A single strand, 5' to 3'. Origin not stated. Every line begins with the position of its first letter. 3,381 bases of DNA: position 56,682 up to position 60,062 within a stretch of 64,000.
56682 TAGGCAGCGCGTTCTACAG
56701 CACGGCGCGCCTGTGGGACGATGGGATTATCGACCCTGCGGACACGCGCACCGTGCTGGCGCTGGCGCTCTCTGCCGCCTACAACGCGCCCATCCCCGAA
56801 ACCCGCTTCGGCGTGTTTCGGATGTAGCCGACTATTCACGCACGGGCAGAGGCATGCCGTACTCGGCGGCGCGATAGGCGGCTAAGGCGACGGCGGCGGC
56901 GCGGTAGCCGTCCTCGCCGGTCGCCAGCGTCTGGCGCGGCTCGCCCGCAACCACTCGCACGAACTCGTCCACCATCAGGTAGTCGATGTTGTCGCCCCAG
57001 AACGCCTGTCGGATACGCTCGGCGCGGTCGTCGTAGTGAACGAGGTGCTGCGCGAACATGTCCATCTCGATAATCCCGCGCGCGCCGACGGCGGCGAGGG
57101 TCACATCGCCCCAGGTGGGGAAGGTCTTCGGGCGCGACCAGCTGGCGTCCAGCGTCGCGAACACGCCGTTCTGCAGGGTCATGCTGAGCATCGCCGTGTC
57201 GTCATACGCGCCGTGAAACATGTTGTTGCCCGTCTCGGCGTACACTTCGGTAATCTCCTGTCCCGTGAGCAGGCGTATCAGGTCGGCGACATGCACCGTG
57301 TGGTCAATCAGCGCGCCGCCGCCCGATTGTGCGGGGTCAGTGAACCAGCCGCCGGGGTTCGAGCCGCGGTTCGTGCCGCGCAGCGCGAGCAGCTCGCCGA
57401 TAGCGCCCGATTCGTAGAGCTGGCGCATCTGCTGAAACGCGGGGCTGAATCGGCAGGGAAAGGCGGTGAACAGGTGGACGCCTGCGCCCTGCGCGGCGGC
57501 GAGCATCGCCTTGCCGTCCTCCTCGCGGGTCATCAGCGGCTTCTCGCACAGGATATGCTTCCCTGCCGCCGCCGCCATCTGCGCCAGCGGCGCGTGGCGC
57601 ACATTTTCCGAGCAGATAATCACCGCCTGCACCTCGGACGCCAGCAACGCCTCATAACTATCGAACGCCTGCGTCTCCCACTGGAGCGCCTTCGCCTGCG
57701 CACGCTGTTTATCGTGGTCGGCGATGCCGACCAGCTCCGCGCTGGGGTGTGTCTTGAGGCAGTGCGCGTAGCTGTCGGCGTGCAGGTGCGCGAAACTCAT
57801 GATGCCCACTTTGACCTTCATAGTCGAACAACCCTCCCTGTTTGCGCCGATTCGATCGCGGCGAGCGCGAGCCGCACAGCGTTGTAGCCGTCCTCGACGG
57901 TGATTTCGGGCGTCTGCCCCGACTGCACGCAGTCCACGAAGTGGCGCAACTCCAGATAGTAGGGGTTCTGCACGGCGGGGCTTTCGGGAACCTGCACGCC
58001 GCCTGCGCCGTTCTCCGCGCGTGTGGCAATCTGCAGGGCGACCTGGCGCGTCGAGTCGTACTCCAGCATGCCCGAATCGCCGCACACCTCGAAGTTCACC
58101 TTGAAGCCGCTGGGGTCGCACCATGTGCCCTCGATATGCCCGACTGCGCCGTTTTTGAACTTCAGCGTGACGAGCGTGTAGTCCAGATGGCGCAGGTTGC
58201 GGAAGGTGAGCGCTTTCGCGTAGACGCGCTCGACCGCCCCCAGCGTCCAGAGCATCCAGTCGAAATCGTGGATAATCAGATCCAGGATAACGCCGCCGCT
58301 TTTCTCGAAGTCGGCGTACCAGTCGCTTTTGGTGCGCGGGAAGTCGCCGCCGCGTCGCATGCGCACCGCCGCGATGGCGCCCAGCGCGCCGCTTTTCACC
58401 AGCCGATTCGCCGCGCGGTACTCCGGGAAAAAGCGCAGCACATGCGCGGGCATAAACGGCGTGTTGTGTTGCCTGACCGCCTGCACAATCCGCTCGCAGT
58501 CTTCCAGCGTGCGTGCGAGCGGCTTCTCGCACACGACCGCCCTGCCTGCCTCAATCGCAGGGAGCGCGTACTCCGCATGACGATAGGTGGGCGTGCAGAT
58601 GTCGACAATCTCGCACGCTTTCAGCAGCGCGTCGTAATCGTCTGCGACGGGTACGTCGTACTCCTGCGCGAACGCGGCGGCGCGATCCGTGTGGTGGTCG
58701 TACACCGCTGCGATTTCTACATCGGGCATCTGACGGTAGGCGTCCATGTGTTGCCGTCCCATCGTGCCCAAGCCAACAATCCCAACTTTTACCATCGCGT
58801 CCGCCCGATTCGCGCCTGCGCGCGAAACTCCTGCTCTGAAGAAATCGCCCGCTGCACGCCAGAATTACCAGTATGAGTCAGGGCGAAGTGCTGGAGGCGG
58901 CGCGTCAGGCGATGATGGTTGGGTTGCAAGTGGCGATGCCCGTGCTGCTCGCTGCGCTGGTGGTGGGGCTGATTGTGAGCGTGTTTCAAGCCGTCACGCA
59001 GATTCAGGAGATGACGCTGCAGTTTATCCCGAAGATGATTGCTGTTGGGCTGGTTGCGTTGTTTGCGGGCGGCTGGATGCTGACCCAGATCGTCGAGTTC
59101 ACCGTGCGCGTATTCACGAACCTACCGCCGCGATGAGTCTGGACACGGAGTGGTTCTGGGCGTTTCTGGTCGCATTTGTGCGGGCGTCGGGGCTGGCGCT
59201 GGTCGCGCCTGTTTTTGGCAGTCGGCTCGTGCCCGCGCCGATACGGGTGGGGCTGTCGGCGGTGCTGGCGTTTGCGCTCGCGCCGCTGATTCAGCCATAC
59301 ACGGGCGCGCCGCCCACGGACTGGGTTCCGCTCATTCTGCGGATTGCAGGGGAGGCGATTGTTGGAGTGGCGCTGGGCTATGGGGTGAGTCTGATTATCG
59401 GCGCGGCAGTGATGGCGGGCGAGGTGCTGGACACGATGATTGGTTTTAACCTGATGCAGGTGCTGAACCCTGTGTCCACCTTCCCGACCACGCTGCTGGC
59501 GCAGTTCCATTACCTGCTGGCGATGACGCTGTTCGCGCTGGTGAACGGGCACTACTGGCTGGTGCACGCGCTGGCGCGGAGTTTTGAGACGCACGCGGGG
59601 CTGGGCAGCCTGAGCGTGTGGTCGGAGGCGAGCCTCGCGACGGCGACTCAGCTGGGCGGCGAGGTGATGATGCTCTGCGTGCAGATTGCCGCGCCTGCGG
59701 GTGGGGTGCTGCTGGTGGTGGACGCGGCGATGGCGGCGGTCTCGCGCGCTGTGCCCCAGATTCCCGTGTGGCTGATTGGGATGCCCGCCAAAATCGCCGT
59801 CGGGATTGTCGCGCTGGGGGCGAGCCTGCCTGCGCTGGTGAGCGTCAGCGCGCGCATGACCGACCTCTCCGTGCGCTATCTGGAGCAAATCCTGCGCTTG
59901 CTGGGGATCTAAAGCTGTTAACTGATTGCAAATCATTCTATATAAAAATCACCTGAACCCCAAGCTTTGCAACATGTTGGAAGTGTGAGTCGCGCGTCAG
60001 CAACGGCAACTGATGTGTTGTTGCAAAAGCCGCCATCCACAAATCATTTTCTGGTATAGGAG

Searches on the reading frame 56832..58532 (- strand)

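Call 17: search_protein_families(library=pfam, proteins=[window:56832-58532:-], max_evalue=0.01)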
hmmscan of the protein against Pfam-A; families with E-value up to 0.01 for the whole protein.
window:56832-58532:- (566 aa): 3 families
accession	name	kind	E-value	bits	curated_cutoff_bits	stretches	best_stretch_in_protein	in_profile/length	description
PF22725.1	GFO_IDH_MocA_C3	-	4.6e-27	94.9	27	1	366-488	1-123/124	GFO/IDH/MocA C-terminal domain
PF01408.29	GFO_IDH_MocA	-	2.9e-21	76.8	24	1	255-357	15-119/120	Oxidoreductase family, NAD-binding Rossmann fold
PF02894.22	GFO_IDH_MocA_C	-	1.2e-15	58.3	22.9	1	374-563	5-217/218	Oxidoreductase family, C-terminal alpha/beta domain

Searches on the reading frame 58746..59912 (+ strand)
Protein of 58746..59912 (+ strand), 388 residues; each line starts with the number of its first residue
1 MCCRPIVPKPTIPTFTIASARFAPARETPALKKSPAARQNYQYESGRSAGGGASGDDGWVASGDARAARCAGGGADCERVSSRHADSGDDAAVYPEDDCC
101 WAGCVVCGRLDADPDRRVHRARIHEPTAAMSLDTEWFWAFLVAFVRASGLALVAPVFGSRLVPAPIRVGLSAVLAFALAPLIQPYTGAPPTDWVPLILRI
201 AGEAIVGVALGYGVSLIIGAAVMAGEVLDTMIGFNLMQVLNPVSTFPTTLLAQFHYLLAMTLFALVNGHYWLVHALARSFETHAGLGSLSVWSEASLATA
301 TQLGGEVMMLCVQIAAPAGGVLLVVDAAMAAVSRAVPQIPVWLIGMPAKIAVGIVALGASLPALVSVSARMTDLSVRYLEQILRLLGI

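Call 17: search_protein_families(library=pfam, proteins=[window:58746-59912:+], max_evalue=0.01)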
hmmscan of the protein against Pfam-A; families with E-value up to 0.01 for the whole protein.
window:58746-59912:+ (388 aa): 1 family
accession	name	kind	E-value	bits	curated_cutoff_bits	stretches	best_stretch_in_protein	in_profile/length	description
PF01311.25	Bac_export_1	-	6.7e-52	176.8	27.8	1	138-372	2-227/230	Bacterial export proteins, family 1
